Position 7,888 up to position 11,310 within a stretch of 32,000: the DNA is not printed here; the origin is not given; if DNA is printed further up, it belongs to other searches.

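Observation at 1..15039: Gene 1: a non-repetitive multi-pass membrane ORF of >=5,012 codons, open at the window edge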

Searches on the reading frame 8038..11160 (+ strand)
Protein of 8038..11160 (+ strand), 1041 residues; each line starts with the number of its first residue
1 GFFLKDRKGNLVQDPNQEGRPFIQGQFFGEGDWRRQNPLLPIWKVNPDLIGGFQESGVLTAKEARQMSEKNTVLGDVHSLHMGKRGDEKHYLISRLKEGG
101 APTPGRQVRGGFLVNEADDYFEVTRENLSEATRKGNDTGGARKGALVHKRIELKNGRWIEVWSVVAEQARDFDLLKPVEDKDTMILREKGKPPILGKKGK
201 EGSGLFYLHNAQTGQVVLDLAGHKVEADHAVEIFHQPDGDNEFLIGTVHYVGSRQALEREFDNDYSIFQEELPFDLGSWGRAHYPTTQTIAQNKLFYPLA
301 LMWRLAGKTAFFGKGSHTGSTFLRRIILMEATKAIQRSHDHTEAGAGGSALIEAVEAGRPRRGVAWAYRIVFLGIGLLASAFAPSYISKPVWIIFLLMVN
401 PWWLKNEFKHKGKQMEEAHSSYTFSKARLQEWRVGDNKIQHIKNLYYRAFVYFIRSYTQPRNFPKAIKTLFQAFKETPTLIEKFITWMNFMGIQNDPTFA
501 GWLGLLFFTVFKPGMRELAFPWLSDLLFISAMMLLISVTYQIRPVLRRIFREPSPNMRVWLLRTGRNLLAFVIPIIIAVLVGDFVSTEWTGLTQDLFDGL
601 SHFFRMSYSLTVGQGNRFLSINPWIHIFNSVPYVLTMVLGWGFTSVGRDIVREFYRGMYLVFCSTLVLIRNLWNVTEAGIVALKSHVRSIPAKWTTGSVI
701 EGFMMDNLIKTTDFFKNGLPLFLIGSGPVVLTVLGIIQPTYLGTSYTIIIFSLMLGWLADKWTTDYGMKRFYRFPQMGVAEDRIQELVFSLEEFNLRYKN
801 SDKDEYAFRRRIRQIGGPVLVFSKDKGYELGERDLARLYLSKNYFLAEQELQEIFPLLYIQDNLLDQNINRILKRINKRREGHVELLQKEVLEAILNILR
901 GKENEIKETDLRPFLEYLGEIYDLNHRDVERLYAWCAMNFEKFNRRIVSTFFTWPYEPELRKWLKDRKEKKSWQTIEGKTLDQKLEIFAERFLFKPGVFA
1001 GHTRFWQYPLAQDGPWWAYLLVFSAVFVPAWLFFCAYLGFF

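Call 59: find_homologous_proteins(query=A1, max_evalue=0.001)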
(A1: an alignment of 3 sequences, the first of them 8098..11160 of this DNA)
Query A1 (3 sequences): 8000 candidates shared short words with the query, none scored E <= 0.001.

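Call 65: find_related_loci(query=A1, collection=genome_contigs, flank=10000)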
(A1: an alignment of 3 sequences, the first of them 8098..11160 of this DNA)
Query A1 (1021 aa) in genome_contigs; peptide patterns used: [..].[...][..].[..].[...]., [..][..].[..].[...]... (x = any residue, [..] = any of these).
120 stretches matched a pattern; 4 encode a relative of the query (tblastn E <= 1e-3); 4 distinct loci.
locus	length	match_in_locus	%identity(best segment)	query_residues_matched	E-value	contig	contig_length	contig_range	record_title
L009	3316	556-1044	29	178-341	1e-15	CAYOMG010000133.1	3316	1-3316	MAG TPA_asm: uncultured Planctomycetia bacterium isolate binchicken_co24_150 genome assembly, contig: NODE_15728_length_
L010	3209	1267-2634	28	39-332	3e-13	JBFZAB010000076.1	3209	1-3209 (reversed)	MAG: Candidatus Omnitrophota bacterium isolate PPR_0456 k121_4998530, whole genome shotgun sequence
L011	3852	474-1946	25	3-332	3e-11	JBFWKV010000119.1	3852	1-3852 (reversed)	MAG: Candidatus Omnitrophota bacterium isolate CA_2019_NHSR_50 NODE_51425_length_3874_cov_4.164398_NHSR, whole genome sh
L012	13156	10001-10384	27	197-324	2e-7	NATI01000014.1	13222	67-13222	MAG: Candidatus Omnitrophica bacterium 4484_49 ex4484_49_scaffold_2238, whole genome shotgun sequence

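Call 68: search_protein_families(library=pfam, proteins=[L012:168-7769:+, L012:7763-12106:+, L012:12321-13154:+, L010:1-3207:+, L011:3-3851:+], max_evalue=0.01)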
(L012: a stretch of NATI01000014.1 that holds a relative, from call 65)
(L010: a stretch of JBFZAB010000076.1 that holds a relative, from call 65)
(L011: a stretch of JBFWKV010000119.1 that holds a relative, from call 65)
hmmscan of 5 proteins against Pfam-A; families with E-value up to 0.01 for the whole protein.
L012:168-7769:+ (2534 aa): 0 families

L012:7763-12106:+ (1448 aa): 0 families

L012:12321-13154:+ (278 aa): 0 families

L010:1-3207:+ (1069 aa): 0 families

L011:3-3851:+ (1283 aa): 0 families

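Call 71: search_solved_structures(query=A2, max_evalue=10, show_alignments=3)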
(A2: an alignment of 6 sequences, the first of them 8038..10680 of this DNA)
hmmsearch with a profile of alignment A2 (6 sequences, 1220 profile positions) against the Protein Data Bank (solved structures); distinct sequences matched with E-value up to 10: 1.
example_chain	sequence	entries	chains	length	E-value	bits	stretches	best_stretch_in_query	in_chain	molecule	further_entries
7nkz_A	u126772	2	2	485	4.5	8.2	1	862-963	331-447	Probable integral membrane cytochrome D ubiquinol oxidase (Subunit I) CydA (Cytochrome BD-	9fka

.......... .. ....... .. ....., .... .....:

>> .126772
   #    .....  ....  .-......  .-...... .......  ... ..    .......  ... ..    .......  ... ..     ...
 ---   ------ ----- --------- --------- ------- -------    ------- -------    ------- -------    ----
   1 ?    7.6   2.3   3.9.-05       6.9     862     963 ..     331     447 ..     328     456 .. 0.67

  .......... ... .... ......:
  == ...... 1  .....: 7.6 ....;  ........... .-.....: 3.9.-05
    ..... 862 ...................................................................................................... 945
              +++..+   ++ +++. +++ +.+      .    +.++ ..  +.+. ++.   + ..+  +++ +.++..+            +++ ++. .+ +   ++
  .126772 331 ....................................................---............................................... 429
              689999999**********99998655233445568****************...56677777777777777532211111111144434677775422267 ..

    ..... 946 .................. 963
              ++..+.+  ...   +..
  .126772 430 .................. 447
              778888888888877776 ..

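Call 78: find_related_loci(query=A2, collection=metagenome_contigs, flank=10000)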
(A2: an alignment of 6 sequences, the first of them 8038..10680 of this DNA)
Query A2 (881 aa) in metagenome_contigs; peptide patterns used: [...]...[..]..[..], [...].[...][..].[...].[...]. (x = any residue, [..] = any of these).
275 stretches matched a pattern; 1 encode a relative of the query (tblastn E <= 1e-3); 1 distinct loci.
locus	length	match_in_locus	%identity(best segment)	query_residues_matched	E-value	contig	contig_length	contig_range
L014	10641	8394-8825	22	217-363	1e-7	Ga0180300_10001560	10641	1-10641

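Call 114: find_related_loci(query=A2, collection=viral_contigs, flank=5000)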
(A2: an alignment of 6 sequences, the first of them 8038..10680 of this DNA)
Query A2 (881 aa) in viral_contigs; peptide patterns used: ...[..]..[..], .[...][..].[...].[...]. (x = any residue, [..] = any of these).
98 stretches matched a pattern, but none encodes a relative of the query by tblastn (E <= 1e-3).
